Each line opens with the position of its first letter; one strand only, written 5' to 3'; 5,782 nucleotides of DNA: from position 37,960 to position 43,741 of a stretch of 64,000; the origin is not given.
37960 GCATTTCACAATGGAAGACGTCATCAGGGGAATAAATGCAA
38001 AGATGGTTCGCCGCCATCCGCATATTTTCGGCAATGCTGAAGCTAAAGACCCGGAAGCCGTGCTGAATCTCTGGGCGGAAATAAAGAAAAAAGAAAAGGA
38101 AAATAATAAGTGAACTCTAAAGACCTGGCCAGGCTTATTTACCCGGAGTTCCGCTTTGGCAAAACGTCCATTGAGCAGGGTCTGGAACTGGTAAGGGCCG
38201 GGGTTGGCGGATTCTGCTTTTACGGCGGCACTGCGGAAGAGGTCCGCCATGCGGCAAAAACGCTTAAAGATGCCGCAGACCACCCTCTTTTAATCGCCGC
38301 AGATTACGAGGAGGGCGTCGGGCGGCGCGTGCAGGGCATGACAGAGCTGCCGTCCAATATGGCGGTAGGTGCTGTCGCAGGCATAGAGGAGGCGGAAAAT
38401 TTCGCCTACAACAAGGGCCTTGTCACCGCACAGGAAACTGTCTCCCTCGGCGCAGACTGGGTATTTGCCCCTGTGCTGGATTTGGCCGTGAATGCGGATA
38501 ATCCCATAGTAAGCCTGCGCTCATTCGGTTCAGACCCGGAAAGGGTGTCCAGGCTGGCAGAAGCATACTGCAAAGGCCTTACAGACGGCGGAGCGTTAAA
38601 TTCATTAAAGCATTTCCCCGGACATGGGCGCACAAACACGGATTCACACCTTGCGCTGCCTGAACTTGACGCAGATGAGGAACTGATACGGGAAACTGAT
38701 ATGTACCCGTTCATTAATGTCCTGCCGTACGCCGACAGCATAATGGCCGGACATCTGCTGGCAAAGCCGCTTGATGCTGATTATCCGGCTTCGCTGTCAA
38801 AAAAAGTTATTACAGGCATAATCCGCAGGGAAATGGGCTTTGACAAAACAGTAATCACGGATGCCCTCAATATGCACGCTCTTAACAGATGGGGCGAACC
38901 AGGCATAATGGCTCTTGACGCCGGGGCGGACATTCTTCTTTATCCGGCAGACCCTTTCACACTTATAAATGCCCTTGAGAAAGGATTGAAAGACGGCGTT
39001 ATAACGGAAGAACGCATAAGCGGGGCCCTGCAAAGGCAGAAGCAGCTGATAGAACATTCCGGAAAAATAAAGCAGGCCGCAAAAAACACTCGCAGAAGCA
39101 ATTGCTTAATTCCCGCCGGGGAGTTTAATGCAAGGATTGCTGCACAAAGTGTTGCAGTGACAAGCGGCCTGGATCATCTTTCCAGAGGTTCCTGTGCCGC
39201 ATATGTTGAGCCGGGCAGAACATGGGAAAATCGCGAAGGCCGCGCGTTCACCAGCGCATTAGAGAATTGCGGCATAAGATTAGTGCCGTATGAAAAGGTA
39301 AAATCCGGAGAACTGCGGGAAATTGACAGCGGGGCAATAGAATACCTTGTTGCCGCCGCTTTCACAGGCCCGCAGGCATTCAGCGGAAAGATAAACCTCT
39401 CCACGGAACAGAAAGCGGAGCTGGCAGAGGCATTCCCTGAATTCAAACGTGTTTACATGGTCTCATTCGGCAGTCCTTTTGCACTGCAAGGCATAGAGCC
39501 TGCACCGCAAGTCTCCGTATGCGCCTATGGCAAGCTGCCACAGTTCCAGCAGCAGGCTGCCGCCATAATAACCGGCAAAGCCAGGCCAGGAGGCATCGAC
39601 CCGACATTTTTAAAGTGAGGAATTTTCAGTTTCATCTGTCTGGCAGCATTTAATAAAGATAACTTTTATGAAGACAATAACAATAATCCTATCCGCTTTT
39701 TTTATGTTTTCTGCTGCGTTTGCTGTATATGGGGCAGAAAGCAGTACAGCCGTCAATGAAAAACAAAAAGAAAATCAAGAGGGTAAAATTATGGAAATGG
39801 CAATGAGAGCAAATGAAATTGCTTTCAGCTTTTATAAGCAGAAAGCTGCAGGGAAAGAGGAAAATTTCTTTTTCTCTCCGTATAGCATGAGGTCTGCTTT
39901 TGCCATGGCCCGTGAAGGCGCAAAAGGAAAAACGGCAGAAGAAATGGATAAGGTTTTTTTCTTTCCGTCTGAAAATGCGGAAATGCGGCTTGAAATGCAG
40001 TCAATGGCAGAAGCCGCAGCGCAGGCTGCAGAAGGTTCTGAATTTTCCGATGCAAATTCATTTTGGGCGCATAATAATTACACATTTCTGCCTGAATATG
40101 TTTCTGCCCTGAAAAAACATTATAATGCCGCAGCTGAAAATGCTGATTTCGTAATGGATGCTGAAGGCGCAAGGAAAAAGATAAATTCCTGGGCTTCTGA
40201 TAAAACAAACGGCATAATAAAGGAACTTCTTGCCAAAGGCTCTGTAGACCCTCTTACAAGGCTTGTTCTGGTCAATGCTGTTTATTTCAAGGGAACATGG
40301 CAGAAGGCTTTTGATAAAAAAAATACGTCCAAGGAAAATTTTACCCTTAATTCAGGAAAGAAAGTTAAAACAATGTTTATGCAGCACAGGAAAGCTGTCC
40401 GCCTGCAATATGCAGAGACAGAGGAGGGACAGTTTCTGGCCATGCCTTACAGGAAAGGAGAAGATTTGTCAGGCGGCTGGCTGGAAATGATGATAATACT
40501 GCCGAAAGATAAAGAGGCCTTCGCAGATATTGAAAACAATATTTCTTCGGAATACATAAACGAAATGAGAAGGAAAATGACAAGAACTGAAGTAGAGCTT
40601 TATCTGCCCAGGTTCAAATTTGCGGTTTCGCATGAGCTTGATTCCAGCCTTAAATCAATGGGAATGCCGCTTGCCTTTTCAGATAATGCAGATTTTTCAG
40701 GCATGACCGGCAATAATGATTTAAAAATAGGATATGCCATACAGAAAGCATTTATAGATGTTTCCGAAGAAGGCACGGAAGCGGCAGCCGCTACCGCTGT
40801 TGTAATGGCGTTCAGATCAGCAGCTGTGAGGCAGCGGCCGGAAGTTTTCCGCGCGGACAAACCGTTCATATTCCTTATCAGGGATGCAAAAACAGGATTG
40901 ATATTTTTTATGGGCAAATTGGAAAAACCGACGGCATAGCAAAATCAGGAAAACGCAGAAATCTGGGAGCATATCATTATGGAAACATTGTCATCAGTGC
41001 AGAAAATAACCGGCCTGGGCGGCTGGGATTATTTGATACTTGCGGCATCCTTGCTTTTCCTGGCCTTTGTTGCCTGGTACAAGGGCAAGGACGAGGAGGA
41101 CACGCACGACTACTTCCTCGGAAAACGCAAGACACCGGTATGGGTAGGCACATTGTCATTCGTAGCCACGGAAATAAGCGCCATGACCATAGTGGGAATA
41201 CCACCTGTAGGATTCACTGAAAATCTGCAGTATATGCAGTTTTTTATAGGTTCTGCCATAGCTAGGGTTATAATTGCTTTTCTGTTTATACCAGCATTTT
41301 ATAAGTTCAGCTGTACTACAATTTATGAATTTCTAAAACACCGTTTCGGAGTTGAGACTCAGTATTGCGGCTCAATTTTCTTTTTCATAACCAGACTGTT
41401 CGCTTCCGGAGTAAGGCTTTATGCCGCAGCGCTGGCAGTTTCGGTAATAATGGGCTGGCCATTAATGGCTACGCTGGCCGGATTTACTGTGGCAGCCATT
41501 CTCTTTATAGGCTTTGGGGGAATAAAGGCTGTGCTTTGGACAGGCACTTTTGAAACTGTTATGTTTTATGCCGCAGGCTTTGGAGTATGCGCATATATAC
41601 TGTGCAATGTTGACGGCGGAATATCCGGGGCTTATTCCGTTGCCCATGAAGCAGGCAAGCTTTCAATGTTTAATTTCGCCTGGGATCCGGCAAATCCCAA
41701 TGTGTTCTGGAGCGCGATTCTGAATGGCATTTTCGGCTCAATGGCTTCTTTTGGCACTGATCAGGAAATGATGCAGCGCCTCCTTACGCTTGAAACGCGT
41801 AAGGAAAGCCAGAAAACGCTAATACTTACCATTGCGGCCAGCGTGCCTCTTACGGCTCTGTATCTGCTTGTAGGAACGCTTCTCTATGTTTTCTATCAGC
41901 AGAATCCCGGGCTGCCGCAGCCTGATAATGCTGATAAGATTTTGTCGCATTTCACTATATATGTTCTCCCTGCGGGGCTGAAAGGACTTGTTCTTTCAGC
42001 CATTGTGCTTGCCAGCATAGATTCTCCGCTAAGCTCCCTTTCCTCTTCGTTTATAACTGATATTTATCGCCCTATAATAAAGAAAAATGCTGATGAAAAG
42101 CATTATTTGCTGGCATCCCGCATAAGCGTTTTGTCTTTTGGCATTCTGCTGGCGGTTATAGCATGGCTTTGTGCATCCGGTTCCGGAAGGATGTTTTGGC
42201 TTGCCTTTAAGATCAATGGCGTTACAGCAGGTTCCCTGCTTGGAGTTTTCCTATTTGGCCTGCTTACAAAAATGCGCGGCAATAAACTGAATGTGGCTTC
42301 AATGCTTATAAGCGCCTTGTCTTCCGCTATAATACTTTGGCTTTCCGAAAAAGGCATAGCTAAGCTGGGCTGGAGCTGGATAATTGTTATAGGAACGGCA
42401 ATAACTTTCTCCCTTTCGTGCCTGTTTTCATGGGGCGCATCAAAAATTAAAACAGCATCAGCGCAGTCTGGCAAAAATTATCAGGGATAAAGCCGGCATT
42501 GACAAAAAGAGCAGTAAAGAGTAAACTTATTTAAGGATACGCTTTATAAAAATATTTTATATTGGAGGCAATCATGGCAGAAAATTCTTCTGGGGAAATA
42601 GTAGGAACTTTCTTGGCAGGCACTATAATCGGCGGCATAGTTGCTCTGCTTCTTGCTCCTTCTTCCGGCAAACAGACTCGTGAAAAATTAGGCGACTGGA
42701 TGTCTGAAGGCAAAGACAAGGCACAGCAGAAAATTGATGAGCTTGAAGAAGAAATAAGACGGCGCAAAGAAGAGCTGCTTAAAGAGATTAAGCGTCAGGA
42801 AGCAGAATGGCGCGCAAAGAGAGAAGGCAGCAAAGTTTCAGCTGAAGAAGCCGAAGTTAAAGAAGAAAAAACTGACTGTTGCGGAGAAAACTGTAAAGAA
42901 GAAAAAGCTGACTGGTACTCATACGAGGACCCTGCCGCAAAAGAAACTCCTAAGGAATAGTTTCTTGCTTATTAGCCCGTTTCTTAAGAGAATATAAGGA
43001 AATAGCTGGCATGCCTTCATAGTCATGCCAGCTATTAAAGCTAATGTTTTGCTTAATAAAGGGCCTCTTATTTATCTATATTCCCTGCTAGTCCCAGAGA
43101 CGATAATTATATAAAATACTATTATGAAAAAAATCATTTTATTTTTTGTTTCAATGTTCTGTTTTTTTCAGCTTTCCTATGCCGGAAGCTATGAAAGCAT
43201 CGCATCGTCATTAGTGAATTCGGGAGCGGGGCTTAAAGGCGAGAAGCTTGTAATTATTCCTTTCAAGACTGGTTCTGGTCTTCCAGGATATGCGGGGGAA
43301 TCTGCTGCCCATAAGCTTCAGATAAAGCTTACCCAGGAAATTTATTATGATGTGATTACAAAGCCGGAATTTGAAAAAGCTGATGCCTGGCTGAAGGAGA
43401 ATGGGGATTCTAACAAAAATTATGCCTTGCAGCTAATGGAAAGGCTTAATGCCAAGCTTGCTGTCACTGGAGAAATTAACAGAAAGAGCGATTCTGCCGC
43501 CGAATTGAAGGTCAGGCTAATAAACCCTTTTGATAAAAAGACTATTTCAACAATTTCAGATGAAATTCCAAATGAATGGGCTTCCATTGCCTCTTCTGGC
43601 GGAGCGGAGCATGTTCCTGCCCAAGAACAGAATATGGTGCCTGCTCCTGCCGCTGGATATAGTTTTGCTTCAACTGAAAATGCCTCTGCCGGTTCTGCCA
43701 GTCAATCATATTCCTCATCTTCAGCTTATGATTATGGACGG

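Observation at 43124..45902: Tandemly duplicated, uncharacterised two-domain outer-membrane protein family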

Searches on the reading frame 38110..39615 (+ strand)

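Call 45: search_protein_families(library=pfam, proteins=[window:38110-39615:+], max_evalue=0.00001)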
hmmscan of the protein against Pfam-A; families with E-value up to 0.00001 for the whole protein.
window:38110-39615:+ (502 aa): 1 family
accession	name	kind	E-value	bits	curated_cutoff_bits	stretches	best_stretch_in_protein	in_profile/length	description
PF00933.27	Glyco_hydro_3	-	1.4e-64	218.9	27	1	43-309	46-312/316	Glycosyl hydrolase family 3 N terminal domain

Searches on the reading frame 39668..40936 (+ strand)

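Call 45: search_protein_families(library=pfam, proteins=[window:39668-40936:+], max_evalue=0.00001)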
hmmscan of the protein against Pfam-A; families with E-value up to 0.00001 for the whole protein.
window:39668-40936:+ (423 aa): 1 family
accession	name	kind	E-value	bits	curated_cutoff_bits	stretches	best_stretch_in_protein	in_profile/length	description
PF00079.25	Serpin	-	4.8e-110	368.7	27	1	48-421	3-370/370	Serpin (serine protease inhibitor)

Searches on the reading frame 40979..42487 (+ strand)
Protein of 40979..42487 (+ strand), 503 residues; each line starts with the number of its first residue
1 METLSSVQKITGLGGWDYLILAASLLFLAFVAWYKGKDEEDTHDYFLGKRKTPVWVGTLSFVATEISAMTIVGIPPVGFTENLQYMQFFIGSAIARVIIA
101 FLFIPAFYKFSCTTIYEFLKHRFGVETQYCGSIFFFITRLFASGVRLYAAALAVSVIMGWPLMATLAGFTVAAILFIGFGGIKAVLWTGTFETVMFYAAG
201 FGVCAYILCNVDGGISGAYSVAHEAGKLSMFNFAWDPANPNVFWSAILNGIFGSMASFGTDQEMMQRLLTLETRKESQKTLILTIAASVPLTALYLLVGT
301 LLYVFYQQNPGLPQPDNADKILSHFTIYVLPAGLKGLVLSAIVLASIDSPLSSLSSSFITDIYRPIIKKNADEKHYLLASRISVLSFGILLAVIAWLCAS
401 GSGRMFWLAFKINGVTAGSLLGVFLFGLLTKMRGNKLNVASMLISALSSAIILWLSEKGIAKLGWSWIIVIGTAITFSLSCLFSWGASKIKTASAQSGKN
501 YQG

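Call 45: search_protein_families(library=pfam, proteins=[window:40979-42487:+], max_evalue=0.00001)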
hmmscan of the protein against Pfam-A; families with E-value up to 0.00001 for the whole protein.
window:40979-42487:+ (503 aa): 1 family
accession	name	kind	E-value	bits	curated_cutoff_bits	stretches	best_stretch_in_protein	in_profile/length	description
PF00474.23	SSF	-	2.1e-34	119.5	22.8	1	45-431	1-392/406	Sodium:solute symporter family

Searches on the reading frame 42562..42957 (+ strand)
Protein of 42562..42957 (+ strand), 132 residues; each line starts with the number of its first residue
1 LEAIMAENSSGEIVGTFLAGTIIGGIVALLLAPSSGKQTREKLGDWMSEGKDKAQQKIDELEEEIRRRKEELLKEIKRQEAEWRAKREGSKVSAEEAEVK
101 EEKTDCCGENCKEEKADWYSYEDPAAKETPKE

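Call 45: search_protein_families(library=pfam, proteins=[window:42562-42957:+], max_evalue=0.00001)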
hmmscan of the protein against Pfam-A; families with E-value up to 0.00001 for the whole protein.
window:42562-42957:+ (132 aa): 1 family
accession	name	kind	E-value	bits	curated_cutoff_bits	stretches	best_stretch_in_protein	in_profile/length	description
PF12732.12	YtxH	-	7.8e-16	58.7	37.5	1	15-76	2-70/71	YtxH-like protein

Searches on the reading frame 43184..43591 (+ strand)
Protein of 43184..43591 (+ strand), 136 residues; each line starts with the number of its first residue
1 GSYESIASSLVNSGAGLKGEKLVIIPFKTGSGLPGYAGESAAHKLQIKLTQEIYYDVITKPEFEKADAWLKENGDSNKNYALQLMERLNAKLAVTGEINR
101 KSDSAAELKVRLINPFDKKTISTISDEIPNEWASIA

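Call 61: predict_structure(alignment_id=A6)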
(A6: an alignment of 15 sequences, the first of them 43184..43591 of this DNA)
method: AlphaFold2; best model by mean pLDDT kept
length: 136 residues; sequences in the alignment: 15
mean_pLDDT: 92.3   pTM: 0.84
mean pLDDT of the five models: 92.3, 91.7, 91.1, 90.4, 89.5
residues with pLDDT >= 90: 110; 70-90: 23; 50-70: 3; < 50: 0
segments of 3 or more residues with pLDDT < 50: none
pLDDT, mean of each block of 10 residues (from residue 1): 92 92 95 92 95 94 93 90 92 96 94 92 95 72
secondary structure, 60 per line:
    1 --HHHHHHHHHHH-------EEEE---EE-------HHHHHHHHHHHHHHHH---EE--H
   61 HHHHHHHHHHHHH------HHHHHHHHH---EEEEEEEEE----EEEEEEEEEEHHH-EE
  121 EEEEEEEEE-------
elements in order: H3-13 E21-24 H37-52 H60-73 H80-88 E92-100 E105-114 E119-129

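Call 64: fold_search(model_id=the predicted structure, library=pdb)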
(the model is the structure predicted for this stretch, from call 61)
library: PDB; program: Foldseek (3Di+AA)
matches with E <= 10: 1295; with E <= 0.001: 55
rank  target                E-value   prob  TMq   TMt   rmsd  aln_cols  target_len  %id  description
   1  4q6l                  3.5e-08  1.00  0.73  0.74   3.9       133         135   14  LpoB C-terminal domain from Salmonella enterica (Native) (released 2014-05-14)
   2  4q6z_A                5.7e-08  1.00  0.73  0.73   4.0       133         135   12  LpoB C-terminal domain from Escherichia coli (released 2014-05-14)
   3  4hrv_A                7.0e-06  1.00  0.60  0.59   3.8       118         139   15  Crystal Structure of Lipoprotein GNA1162 from Neisseria meningitidis (released 2013-04-24)
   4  2mii_MODEL_1_A        7.9e-06  1.00  0.74  0.53   4.5       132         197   11  NMR structure of E. coli LpoB (released 2014-05-21)
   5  4hrv_B                1.3e-05  1.00  0.59  0.56   4.6       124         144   13  Crystal Structure of Lipoprotein GNA1162 from Neisseria meningitidis (released 2013-04-24)
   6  2hqs_B                2.0e-05  1.00  0.57  0.21   5.3       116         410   10  Crystal structure of TolB/Pal complex (released 2007-04-03)
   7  2hqs_A                2.4e-05  1.00  0.55  0.20   5.3       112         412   10  Crystal structure of TolB/Pal complex (released 2007-04-03)
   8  4r40_C                2.6e-05  1.00  0.46  0.17   7.5       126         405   12  Crystal Structure of TolB/Pal complex from Yersinia pestis. (released 2014-09-03)
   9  7mx5_B                3.0e-05  1.00  0.49  0.19   6.2       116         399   16  Crystal structure of TolB from Acinetobacter baumannii (released 2021-05-26)
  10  9a2l_MODEL_1_A        3.3e-05  1.00  0.50  0.19   6.9       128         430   15  Model of E. coli TolB by in-cell photo-crosslinking MS and deep learning (released 2023-02-24)
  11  2w8b_A                3.6e-05  1.00  0.57  0.21   5.4       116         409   10  Crystal structure of processed TolB in complex with Pal (released 2009-02-17)
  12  4pwz_A                4.0e-05  1.00  0.47  0.18   7.7       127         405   11  Crystal structure of TolB protein from Yersinia pestis CO92 (released 2014-04-02)
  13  2w8b_B                4.9e-05  1.00  0.50  0.19   6.0       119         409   13  Crystal structure of processed TolB in complex with Pal (released 2009-02-17)
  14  4uv2_O                5.5e-05  1.00  0.47  0.31  10.3       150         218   15  Structure of the curli transport lipoprotein CsgG in a non-lipidated, pre-pore conformation (released 2014-09-24)
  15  4r40_A                6.3e-05  1.00  0.48  0.18   6.1       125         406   12  Crystal Structure of TolB/Pal complex from Yersinia pestis. (released 2014-09-03)
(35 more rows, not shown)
